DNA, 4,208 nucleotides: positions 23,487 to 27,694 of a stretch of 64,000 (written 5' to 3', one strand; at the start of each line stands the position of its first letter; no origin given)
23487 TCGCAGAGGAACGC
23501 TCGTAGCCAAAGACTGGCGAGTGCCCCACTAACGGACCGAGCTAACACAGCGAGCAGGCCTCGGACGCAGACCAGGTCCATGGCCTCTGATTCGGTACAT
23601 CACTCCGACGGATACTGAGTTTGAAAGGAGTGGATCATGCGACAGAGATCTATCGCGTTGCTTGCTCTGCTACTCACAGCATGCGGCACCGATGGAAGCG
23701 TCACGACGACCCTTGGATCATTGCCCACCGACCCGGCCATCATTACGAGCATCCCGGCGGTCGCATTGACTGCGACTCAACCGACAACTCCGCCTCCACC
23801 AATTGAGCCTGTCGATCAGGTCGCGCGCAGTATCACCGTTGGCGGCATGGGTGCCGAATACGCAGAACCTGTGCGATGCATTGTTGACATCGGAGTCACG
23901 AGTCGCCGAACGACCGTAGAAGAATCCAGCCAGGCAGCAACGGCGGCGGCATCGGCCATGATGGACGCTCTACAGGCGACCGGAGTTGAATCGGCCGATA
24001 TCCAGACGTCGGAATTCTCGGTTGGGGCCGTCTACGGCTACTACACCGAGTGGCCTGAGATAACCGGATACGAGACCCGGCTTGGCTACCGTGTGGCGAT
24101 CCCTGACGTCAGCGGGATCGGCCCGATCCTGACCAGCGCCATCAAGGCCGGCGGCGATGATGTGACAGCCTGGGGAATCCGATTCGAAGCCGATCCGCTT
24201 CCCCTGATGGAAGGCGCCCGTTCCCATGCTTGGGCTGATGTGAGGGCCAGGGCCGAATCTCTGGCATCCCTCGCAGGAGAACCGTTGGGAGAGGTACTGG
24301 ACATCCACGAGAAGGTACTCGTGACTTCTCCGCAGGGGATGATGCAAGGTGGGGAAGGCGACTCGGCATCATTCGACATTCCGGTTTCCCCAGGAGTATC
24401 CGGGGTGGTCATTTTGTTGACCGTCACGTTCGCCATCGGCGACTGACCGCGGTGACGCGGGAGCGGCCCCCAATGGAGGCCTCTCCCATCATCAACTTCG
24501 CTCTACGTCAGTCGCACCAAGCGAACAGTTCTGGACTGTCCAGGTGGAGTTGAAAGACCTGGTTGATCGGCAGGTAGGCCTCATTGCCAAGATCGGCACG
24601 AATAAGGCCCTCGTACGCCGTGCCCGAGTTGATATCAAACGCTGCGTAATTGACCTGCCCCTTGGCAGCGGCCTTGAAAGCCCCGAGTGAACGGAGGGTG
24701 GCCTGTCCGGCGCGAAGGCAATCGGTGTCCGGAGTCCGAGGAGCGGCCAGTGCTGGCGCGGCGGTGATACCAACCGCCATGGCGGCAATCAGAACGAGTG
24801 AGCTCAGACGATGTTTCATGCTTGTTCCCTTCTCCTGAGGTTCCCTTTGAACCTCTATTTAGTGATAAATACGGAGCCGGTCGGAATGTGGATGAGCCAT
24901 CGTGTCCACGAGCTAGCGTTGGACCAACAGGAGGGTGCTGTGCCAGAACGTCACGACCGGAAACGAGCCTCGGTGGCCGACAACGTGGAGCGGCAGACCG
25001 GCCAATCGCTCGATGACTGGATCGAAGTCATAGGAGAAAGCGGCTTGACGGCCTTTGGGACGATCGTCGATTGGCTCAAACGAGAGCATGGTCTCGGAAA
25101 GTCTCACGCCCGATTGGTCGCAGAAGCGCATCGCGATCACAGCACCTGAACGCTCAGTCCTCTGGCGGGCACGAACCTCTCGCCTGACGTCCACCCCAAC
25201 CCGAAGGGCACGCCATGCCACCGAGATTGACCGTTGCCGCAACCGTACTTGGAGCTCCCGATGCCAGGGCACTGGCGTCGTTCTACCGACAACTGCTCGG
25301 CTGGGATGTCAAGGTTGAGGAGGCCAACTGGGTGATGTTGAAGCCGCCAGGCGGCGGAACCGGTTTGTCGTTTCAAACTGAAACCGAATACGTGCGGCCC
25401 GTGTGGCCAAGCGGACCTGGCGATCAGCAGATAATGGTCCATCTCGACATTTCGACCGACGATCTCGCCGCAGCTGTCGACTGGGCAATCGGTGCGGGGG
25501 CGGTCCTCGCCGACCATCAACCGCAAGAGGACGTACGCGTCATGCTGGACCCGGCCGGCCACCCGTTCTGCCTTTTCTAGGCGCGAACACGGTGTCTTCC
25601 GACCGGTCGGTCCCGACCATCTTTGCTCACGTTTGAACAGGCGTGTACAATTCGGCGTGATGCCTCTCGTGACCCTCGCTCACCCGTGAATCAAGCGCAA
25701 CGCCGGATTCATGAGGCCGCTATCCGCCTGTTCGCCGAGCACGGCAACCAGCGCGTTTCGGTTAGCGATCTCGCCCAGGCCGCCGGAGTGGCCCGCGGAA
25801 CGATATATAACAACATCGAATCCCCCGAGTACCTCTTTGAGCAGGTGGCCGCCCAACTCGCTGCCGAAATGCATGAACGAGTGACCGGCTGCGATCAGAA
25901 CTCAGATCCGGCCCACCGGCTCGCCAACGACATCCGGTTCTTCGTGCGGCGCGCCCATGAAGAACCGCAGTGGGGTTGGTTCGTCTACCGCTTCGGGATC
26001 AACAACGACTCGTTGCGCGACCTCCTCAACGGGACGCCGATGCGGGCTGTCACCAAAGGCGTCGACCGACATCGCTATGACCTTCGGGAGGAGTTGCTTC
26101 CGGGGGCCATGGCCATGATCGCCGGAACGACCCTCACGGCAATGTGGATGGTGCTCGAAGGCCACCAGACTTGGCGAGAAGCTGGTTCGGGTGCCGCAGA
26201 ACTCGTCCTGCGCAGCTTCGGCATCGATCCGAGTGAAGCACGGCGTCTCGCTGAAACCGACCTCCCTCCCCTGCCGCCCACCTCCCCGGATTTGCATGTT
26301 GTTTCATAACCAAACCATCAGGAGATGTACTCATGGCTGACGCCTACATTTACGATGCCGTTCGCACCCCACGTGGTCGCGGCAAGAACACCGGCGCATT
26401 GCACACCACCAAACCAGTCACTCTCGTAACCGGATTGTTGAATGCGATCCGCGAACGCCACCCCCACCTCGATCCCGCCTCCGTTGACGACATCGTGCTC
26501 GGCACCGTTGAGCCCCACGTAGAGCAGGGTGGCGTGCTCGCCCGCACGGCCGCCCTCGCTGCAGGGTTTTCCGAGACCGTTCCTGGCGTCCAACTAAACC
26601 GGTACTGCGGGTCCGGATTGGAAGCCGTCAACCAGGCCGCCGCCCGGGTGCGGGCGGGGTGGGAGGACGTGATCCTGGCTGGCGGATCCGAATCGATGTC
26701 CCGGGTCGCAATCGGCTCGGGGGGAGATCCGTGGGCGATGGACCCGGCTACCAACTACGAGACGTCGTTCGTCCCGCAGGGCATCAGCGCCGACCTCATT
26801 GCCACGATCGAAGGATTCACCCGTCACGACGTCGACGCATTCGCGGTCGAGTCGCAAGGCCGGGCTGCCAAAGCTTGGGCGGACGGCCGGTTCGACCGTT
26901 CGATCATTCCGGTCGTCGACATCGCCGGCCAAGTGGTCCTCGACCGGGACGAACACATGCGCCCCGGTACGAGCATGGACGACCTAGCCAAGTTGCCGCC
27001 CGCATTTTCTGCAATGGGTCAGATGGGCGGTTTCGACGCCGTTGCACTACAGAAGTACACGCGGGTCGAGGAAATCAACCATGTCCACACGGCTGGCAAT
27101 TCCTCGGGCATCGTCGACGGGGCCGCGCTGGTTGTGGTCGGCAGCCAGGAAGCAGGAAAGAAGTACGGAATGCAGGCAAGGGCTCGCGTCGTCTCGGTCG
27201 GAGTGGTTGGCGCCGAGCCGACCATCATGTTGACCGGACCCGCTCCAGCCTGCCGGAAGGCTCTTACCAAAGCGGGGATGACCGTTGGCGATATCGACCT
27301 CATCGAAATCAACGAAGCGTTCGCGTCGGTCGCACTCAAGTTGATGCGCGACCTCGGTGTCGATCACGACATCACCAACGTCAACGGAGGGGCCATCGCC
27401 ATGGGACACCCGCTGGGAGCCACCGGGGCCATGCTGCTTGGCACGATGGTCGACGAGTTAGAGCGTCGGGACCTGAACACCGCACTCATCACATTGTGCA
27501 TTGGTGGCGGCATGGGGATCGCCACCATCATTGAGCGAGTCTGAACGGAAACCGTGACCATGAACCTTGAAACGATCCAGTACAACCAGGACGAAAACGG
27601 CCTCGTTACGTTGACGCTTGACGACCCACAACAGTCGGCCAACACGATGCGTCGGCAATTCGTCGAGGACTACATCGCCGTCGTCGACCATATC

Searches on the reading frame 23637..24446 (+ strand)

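Call 60: search_protein_families(library=pfam, proteins=[window:23637-24446:+], max_evalue=0.00001)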
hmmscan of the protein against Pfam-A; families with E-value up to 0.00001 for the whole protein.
window:23637-24446:+ (269 aa): 1 family
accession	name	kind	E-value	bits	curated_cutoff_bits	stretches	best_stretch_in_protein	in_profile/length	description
PF04402.19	SIMPL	-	2.6e-30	106.6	25.2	1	66-265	1-205/205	Protein of unknown function (DUF541)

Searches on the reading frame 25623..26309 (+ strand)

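Call 60: search_protein_families(library=pfam, proteins=[window:25623-26309:+], max_evalue=0.00001)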
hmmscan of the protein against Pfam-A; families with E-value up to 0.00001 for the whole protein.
window:25623-26309:+ (228 aa): 2 families
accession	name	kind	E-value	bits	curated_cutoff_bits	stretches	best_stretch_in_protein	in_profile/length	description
PF21306.2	TetR_C_40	-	1.7e-15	58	27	1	95-210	1-115/117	Tetracyclin repressor-like, C-terminal domain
PF00440.29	TetR_N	-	1.2e-10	41.4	24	1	30-64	2-36/47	Bacterial regulatory proteins, tetR family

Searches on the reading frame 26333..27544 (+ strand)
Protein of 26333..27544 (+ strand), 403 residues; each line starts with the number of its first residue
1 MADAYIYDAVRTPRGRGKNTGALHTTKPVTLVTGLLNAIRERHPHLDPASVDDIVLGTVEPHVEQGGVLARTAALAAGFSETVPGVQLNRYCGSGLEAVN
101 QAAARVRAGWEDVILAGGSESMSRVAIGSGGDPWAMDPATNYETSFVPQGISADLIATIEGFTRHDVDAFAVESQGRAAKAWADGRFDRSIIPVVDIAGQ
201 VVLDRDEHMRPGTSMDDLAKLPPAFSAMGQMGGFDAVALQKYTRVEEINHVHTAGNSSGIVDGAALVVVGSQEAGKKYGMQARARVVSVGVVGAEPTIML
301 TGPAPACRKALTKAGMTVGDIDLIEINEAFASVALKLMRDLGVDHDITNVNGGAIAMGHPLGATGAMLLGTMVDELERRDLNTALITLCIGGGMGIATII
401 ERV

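Call 60: search_protein_families(library=pfam, proteins=[window:26333-27544:+], max_evalue=0.00001)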
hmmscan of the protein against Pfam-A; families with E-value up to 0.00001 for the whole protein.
window:26333-27544:+ (403 aa): 2 families
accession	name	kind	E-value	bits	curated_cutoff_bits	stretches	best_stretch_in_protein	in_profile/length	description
PF00108.29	Thiolase_N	-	3.1e-49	168.1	26.4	1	5-231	2-239/260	Thiolase, N-terminal domain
PF02803.24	Thiolase_C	-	8.6e-44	148.6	27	1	281-402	2-123/123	Thiolase, C-terminal domain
